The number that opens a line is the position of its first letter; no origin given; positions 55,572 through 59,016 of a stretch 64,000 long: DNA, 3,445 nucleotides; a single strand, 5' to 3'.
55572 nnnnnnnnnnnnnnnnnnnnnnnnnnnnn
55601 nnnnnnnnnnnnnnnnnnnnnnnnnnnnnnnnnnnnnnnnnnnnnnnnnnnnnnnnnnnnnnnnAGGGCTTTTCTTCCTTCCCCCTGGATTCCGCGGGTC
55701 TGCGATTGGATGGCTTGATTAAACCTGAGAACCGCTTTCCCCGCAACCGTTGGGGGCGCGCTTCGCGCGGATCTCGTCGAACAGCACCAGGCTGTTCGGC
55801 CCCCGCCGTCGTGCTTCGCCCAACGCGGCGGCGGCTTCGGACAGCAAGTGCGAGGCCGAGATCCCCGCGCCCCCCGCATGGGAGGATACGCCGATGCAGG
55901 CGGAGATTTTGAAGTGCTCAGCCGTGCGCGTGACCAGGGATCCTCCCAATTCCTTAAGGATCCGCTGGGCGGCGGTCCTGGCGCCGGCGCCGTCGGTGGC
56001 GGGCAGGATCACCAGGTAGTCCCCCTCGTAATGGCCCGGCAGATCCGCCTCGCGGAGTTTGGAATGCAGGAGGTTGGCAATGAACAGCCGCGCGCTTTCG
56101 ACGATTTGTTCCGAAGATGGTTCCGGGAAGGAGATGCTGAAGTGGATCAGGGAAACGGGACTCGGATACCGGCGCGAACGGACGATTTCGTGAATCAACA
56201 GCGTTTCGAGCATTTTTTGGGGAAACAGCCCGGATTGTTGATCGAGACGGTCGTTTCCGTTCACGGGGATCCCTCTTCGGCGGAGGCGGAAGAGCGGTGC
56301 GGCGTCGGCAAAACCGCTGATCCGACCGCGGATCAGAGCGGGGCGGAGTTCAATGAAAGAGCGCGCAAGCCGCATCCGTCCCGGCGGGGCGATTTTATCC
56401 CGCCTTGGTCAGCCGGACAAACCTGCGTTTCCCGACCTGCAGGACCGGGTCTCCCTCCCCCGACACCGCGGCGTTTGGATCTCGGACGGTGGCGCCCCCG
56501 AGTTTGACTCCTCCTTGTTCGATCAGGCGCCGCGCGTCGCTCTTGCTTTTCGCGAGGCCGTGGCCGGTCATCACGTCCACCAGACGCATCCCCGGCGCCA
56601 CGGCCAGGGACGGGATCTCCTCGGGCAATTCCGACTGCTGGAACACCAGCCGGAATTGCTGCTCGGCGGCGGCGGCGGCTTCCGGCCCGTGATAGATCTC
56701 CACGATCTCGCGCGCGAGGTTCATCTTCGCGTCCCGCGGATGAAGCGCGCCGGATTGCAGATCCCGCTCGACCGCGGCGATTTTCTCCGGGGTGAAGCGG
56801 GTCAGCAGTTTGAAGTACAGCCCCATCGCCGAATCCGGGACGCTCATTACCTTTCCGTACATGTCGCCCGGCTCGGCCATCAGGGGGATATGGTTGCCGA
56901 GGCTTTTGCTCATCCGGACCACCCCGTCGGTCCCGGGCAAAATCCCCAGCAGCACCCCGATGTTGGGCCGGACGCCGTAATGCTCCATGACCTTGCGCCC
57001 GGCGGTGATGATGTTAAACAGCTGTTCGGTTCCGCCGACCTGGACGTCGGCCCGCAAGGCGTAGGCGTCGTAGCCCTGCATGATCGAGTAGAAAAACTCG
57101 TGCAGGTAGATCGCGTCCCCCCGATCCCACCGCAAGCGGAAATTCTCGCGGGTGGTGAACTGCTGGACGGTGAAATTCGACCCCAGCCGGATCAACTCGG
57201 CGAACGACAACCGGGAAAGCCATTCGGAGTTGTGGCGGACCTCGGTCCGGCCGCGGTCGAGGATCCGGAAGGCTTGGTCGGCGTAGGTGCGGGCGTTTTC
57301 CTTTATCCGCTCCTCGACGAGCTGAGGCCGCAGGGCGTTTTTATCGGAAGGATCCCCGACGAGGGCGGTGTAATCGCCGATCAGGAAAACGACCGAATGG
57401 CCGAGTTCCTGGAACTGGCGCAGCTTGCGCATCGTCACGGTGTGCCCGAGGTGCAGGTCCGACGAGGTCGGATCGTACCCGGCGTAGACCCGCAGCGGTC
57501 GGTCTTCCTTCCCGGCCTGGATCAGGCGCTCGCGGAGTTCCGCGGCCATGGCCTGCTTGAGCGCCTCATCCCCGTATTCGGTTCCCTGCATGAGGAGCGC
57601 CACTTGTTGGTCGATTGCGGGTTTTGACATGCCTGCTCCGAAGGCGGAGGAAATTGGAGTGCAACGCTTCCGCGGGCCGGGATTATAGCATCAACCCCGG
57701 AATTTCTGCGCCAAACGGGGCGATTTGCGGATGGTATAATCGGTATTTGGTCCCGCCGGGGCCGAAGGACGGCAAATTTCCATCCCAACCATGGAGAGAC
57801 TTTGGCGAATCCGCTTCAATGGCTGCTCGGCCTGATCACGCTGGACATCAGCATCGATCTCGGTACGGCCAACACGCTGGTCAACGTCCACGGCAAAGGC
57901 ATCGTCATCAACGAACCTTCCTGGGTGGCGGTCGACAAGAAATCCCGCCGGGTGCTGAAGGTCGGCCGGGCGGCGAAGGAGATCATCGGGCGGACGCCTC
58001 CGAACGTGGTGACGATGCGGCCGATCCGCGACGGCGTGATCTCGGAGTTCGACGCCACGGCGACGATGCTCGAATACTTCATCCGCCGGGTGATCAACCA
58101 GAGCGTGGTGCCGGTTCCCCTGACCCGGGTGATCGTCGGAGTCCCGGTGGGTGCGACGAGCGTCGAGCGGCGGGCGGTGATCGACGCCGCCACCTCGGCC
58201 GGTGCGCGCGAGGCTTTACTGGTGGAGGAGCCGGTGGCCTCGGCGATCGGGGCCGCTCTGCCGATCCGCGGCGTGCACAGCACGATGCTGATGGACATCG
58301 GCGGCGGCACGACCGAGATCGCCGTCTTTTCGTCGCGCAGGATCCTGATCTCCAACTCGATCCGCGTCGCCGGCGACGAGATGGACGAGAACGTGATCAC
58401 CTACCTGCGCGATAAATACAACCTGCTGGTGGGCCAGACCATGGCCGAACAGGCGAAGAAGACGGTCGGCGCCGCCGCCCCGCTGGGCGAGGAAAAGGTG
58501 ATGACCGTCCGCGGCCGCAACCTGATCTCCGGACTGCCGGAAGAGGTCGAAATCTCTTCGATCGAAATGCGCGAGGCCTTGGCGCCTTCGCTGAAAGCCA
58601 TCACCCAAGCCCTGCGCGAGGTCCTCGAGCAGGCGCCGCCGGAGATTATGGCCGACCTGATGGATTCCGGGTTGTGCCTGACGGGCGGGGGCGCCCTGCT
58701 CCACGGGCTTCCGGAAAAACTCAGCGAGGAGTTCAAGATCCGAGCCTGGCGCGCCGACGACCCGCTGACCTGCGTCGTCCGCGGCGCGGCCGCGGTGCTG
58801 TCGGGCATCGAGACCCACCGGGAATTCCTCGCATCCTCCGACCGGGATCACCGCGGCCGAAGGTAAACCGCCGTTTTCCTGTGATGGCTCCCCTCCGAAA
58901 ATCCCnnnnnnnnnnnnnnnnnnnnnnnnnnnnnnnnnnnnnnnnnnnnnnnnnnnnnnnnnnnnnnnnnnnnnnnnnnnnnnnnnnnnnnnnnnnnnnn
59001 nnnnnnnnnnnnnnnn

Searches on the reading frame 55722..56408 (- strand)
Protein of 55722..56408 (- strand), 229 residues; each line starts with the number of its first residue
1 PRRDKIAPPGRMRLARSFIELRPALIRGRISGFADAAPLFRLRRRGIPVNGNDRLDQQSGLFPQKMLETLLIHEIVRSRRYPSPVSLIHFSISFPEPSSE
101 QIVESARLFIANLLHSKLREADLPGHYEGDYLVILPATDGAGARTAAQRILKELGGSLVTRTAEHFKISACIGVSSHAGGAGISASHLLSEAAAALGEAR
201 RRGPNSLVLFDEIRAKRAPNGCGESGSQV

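Call 55: search_protein_families(library=pfam, proteins=[window:55722-56408:-], max_evalue=0.0001)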
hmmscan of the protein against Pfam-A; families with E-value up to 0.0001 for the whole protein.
window:55722-56408:- (229 aa): 1 family
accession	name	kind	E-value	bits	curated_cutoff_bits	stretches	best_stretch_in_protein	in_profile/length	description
PF00990.26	GGDEF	-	3.5e-07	30.6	23.8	1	110-205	62-160/161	Diguanylate cyclase, GGDEF domain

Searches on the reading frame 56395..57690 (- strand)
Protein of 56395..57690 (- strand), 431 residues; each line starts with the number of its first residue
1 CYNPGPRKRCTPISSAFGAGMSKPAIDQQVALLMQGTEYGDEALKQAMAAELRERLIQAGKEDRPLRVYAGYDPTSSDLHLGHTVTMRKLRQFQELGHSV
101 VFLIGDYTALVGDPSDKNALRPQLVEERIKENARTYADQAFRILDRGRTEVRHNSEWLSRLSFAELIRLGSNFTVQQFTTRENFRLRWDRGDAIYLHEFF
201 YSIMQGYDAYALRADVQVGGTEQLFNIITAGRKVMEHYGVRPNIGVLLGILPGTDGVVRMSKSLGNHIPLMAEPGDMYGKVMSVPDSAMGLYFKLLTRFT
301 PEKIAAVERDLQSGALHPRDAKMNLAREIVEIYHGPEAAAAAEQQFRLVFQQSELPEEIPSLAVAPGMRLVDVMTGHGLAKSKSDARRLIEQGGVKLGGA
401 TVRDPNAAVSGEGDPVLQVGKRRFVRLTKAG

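Call 10: search_protein_families(library=pfam, proteins=[window:56395-57690:-], max_evalue=0.001)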
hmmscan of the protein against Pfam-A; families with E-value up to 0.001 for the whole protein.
window:56395-57690:- (431 aa): 3 families
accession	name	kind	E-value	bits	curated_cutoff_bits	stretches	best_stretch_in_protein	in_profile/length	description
PF00579.31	tRNA-synt_1b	-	2.4e-64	217.9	21.1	1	62-351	2-292/292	tRNA synthetases class I (W and Y)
PF01479.30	S4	-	1.1e-09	38.2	22.8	1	368-414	1-46/48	S4 domain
PF22421.1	SYY_C-terminal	-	2.7e-06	27.6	27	1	357-411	7-62/83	Tyrosine--tRNA ligase SYY-like C-terminal domain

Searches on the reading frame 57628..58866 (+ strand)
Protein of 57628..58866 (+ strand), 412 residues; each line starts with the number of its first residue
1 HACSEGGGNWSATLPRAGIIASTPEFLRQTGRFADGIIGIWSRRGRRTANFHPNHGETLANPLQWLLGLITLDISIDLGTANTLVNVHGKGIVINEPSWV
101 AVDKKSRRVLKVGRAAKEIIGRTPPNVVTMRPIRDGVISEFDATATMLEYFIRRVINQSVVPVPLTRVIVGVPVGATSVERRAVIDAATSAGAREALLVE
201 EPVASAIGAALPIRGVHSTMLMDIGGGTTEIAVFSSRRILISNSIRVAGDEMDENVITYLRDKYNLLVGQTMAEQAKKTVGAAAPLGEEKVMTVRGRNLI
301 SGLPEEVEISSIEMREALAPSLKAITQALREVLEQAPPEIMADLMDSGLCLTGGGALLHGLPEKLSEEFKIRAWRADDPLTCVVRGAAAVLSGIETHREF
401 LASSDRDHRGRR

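Call 10: search_protein_families(library=pfam, proteins=[window:57628-58866:+], max_evalue=0.001)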
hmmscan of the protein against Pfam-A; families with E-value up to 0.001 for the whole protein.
window:57628-58866:+ (412 aa): 5 families
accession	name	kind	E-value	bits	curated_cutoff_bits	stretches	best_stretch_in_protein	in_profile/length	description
PF06723.19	MreB_Mbl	-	4.5e-120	400.8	27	1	73-397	3-325/327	MreB/Mbl protein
PF00012.26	HSP70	-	7.2e-09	34.8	20.6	1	159-393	127-377/599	Hsp70 protein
PF14450.12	FtsA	-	1.4e-07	32.3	31.8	1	221-372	2-106/127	Cell division protein FtsA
PF00022.25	Actin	-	7.2e-07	28.6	27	0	97-263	31-190/410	Actin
PF06277.17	EutA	-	0.00085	18.8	27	0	220-278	146-208/475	Ethanolamine utilisation protein EutA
